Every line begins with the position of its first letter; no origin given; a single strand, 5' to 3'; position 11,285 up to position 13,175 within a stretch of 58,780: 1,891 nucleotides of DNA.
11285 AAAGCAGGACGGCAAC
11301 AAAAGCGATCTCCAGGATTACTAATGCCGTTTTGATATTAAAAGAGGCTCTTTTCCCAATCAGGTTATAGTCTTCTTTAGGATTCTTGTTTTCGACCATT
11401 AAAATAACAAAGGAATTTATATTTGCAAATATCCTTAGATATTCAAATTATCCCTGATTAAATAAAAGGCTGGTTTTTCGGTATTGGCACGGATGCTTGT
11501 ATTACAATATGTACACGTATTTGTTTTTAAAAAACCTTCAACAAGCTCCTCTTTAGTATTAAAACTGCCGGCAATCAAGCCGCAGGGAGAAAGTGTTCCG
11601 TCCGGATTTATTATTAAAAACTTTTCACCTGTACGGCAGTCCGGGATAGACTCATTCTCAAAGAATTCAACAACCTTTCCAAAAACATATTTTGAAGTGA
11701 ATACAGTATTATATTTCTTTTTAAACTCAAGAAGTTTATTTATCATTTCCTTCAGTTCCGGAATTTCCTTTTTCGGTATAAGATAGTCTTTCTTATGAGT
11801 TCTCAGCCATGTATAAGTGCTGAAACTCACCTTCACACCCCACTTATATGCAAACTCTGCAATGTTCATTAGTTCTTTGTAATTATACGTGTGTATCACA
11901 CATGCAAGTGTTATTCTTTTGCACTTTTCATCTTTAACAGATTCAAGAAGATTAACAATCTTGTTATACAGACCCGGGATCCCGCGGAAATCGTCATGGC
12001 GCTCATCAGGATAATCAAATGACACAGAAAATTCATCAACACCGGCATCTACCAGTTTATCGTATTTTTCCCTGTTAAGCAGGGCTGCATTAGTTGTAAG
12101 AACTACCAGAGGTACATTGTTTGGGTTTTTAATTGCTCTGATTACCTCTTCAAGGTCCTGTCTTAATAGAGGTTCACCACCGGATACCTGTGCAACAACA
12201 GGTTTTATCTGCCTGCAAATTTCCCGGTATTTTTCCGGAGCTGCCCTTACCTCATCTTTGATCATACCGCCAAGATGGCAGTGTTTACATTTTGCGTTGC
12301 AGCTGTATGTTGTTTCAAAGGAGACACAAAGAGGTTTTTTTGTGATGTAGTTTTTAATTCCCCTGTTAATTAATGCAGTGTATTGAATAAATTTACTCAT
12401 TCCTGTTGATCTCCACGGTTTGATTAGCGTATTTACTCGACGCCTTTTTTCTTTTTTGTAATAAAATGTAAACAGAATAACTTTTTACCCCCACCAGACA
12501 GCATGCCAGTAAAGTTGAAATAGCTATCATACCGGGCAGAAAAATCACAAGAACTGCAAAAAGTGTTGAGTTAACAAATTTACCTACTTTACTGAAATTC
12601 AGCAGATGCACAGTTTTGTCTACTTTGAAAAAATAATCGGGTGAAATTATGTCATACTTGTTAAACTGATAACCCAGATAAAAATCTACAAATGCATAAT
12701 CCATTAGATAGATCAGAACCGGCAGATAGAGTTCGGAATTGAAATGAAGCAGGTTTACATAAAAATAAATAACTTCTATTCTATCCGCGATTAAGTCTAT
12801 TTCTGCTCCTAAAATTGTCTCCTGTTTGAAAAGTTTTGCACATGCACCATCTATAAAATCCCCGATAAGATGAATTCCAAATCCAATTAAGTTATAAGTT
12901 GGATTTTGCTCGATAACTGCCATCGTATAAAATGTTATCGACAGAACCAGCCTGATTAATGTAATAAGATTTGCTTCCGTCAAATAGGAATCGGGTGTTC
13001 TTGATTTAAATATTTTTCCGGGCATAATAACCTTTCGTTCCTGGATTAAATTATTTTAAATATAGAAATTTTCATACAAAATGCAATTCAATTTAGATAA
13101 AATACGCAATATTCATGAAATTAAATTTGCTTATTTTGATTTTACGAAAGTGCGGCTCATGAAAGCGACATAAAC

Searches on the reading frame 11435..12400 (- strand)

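Call 52: search_protein_families(library=pfam, proteins=[window:11435-12400:-], max_evalue=0.001)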
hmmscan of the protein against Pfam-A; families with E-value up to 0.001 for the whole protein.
window:11435-12400:- (321 aa): 1 family
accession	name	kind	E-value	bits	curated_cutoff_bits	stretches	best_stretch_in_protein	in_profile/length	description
PF04055.27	Radical_SAM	-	3.8e-21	76.4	29.5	1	29-184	2-166/166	Radical SAM superfamily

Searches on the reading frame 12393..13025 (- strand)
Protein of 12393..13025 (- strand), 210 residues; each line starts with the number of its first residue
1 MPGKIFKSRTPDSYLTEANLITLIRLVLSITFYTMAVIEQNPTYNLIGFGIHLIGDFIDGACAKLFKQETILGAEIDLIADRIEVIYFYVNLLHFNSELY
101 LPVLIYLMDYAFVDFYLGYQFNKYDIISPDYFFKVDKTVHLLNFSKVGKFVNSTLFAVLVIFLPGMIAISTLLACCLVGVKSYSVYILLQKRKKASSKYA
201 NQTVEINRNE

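Call 52: search_protein_families(library=pfam, proteins=[window:12393-13025:-], max_evalue=0.001)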
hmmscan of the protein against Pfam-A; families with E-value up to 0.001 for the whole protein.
window:12393-13025:- (210 aa): 1 family
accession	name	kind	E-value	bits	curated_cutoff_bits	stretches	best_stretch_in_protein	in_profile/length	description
PF01066.26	CDP-OH_P_transf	-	1.2e-13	52.2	22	1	17-135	3-121/152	CDP-alcohol phosphatidyltransferase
